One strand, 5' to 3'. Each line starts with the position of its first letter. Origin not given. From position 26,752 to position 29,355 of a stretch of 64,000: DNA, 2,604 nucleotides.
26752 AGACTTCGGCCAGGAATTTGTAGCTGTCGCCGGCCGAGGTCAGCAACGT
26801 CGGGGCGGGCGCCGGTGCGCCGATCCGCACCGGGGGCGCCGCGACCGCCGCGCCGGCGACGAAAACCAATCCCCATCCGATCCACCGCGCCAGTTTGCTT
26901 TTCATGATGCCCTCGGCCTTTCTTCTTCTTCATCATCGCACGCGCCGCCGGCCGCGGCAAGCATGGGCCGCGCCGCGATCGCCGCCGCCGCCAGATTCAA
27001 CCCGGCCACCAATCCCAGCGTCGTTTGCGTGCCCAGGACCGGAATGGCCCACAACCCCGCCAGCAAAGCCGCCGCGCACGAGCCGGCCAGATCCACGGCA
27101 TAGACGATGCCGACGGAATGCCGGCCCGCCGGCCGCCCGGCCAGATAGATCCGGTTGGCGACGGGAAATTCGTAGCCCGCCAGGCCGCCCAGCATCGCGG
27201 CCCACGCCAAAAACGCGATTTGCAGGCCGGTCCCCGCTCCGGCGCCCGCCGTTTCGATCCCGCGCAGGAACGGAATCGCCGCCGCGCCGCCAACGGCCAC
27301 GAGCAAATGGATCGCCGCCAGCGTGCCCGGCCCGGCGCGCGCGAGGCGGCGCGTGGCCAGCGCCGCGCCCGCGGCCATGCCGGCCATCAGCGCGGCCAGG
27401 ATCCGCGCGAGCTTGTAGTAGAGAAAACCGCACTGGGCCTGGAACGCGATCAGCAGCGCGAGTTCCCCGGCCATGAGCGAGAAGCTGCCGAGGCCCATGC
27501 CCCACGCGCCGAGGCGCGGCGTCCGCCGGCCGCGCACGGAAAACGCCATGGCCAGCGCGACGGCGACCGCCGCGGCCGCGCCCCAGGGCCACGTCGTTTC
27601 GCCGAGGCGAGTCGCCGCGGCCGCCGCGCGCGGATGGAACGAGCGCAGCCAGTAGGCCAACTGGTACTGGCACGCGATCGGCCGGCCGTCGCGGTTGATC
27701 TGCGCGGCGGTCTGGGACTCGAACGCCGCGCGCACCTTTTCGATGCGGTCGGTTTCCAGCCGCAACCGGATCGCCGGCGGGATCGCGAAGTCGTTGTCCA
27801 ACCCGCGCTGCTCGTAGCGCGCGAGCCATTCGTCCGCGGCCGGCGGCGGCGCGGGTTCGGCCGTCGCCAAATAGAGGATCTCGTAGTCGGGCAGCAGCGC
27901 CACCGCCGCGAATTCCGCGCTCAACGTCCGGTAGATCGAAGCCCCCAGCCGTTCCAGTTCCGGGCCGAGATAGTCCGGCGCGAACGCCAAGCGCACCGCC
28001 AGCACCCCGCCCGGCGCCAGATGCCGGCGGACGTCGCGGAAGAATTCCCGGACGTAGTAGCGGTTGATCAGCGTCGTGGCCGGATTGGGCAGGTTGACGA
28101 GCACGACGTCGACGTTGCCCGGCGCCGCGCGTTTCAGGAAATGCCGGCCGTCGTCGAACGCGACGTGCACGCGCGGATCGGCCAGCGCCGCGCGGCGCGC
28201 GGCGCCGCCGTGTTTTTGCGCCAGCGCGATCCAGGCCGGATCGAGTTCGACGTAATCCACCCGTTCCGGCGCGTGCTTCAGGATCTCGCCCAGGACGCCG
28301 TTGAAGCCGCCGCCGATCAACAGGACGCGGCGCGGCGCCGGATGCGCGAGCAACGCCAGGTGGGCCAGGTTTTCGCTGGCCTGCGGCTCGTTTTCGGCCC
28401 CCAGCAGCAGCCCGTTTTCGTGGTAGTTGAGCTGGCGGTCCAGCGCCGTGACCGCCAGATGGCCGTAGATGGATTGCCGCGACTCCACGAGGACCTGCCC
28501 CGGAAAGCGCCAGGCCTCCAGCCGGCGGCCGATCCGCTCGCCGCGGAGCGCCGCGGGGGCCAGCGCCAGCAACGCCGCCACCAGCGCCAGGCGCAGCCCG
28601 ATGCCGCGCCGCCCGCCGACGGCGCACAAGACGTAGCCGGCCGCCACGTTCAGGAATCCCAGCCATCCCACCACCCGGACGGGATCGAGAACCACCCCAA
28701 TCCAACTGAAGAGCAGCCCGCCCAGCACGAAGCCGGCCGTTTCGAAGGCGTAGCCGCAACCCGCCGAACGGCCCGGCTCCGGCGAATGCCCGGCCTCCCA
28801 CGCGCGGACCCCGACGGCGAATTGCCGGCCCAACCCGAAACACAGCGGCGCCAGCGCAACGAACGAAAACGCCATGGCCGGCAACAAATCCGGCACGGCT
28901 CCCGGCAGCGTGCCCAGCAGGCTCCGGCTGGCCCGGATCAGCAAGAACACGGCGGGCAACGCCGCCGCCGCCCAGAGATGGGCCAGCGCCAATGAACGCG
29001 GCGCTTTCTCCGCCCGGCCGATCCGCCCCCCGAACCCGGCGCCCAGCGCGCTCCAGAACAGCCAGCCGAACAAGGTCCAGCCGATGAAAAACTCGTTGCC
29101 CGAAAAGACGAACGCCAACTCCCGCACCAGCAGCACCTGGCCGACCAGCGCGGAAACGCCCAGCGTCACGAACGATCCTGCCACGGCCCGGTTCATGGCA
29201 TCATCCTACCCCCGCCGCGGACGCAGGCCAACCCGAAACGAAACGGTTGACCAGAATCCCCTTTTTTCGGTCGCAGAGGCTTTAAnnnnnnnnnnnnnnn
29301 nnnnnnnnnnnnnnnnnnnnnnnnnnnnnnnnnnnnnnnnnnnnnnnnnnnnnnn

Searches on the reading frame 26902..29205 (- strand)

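Call 87: search_protein_families(library=pfam, proteins=[window:26902-29205:-], max_evalue=0.001)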
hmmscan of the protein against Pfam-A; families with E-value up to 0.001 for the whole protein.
window:26902-29205:- (767 aa): 2 families
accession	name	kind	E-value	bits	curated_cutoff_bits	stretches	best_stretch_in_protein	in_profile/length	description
PF01564.23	Spermine_synth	-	6.4e-21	75.2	22.9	1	276-403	4-129/186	Spermine/spermidine synthase domain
PF05175.20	MTS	-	0.00099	19.2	23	0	286-404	27-138/170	Methyltransferase small domain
